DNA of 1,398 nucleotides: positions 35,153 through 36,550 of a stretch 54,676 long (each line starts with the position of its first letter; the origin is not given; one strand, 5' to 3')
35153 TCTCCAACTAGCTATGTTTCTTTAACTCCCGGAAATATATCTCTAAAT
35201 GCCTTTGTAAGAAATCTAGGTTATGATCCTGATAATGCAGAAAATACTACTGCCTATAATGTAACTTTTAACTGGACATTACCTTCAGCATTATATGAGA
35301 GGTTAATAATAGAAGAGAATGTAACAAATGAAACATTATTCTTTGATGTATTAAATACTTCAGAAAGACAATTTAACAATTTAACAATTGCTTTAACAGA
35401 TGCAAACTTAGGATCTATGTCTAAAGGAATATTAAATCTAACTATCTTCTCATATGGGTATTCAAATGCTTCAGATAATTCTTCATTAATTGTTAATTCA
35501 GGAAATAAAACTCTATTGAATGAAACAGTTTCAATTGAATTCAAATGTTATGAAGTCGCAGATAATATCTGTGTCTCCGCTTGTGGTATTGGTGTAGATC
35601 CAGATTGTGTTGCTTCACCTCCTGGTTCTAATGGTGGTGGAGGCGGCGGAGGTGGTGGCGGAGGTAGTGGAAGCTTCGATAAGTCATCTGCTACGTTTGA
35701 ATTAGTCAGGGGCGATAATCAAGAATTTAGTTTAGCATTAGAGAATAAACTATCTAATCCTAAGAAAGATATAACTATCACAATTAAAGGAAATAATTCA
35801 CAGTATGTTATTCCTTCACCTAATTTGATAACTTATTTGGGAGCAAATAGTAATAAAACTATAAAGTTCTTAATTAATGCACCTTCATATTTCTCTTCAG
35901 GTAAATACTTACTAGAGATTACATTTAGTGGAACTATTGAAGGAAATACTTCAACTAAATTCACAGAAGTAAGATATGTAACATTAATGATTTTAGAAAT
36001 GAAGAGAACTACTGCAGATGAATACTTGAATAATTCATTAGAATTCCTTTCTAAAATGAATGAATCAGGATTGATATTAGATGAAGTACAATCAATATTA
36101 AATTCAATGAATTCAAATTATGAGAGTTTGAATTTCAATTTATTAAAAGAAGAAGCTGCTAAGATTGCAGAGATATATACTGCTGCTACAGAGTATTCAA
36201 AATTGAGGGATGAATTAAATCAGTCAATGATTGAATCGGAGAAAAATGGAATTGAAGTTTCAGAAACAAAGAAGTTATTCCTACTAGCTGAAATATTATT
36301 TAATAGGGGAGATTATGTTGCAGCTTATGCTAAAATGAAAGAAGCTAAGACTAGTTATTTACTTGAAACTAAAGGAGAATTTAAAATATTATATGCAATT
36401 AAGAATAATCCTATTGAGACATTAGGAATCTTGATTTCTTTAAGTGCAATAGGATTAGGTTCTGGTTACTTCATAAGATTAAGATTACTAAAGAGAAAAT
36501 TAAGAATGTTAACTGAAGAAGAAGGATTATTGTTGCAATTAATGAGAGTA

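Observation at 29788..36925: RHH regulator translationally coupled (ATGA) to a 2300-aa surface protein that has a cytoplasmic coiled-coil tail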

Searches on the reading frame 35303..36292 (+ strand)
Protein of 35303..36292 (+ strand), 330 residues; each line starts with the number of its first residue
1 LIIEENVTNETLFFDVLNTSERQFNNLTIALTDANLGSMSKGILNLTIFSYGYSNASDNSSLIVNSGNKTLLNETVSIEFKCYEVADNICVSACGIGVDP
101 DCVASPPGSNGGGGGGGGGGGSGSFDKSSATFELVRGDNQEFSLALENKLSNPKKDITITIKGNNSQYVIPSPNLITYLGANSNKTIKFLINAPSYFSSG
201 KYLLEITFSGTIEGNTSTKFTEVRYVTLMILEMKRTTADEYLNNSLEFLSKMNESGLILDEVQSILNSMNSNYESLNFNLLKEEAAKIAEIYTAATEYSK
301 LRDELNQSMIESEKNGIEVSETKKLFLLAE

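Call 62: search_protein_families(library=pfam, proteins=[window:35303-36292:+], max_evalue=0.05)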
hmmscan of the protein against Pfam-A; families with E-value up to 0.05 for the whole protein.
window:35303-36292:+ (330 aa): 2 families
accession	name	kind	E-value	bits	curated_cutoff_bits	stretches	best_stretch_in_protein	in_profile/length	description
PF05103.18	DivIVA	-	0.0086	16.5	28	1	247-319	10-79/131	DivIVA protein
PF24423.1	OVT1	-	0.042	14.7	30.9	0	249-313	35-98/100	Major antigen, helical domain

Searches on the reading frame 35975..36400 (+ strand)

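Call 28: search_protein_families(library=pfam, proteins=[window:35975-36400:+], max_evalue=10)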
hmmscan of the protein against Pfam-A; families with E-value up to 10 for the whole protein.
window:35975-36400:+ (142 aa): 6 families
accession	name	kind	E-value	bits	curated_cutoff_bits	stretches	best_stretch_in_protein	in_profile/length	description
PF05103.18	DivIVA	-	0.0016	18.8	28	1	23-96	10-80/131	DivIVA protein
PF12895.13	ANAPC3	-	0.0054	17.4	27.2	1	98-125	23-50/82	Anaphase-promoting complex, cyclosome, subunit 3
PF24423.1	OVT1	-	0.0093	16.8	30.9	1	26-89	36-98/100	Major antigen, helical domain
PF24722.1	DUF7674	-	0.011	16.3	27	1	54-114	8-65/111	Domain of unknown function (DUF7674)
PF05621.17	TniB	-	0.058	13.3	22.4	1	10-58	100-147/189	Bacterial TniB protein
PF07719.23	TPR_2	-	0.087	13.4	27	1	101-124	4-27/34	Tetratricopeptide repeat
